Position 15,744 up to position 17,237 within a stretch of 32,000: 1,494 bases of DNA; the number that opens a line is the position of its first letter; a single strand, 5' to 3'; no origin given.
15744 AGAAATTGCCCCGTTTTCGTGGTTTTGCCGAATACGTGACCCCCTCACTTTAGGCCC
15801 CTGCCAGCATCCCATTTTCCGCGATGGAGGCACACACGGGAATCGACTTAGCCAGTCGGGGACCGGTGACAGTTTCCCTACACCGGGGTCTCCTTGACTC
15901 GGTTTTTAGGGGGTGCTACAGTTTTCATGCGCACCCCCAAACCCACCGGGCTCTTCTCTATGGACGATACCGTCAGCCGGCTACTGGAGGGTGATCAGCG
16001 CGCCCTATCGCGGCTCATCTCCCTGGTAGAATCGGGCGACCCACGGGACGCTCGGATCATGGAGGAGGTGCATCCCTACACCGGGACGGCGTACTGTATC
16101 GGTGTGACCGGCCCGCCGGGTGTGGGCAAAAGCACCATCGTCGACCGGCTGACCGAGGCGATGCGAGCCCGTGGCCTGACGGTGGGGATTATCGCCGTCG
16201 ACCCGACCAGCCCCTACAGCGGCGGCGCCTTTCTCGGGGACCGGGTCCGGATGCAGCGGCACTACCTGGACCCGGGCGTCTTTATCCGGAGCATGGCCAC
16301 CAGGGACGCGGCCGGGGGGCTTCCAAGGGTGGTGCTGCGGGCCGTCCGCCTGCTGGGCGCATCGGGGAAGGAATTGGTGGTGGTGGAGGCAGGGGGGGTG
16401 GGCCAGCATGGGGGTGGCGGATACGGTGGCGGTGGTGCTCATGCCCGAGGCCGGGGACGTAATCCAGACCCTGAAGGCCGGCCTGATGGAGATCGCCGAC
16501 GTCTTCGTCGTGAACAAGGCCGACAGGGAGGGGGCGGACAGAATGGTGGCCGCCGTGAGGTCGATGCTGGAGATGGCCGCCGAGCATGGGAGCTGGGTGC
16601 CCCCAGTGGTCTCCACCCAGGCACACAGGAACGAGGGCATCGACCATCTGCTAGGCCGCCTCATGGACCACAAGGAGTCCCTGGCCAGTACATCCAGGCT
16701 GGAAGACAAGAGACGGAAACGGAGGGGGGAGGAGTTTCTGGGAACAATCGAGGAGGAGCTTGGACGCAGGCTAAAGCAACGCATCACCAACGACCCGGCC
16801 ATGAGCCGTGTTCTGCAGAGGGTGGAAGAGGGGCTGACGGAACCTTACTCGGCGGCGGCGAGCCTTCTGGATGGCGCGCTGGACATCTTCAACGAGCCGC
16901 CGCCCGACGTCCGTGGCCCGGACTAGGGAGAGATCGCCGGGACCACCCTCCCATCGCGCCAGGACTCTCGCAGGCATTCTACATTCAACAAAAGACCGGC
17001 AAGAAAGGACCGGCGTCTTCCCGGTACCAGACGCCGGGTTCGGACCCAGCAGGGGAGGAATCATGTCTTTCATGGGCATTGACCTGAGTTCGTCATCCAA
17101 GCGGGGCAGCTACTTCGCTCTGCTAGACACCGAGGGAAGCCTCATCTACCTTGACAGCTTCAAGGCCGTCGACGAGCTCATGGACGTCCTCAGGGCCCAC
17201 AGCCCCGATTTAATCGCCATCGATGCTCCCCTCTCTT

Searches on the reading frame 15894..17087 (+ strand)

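Call 3: search_protein_families(library=pfam, proteins=[window:15894-17087:+])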
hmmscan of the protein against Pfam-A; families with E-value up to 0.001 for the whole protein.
window:15894-17087:+ (397 aa): 7 families
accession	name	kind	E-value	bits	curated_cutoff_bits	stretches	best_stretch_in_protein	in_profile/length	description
PF03308.22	MeaB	-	1.1e-43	149.7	23.1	1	38-171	1-138/273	Methylmalonyl Co-A mutase-associated GTPase MeaB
PF03266.21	NTPase_1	-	6.8e-06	26.5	23.9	1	69-98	2-31/168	NTPase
PF03029.23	ATP_bind_1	-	5.8e-05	23.4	27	1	71-105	1-35/240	Conserved hypothetical ATP binding protein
PF13191.12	AAA_16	-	0.00015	22.7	32.6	1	67-108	25-66/167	AAA ATPase domain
PF13401.12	AAA_22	-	0.00037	21.3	27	1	65-114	4-51/130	AAA domain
PF13238.12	AAA_18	-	0.0006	20.7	29.4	1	69-90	1-22/128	AAA domain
PF13604.12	AAA_30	-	0.00068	19.9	27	0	67-102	19-54/191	AAA domain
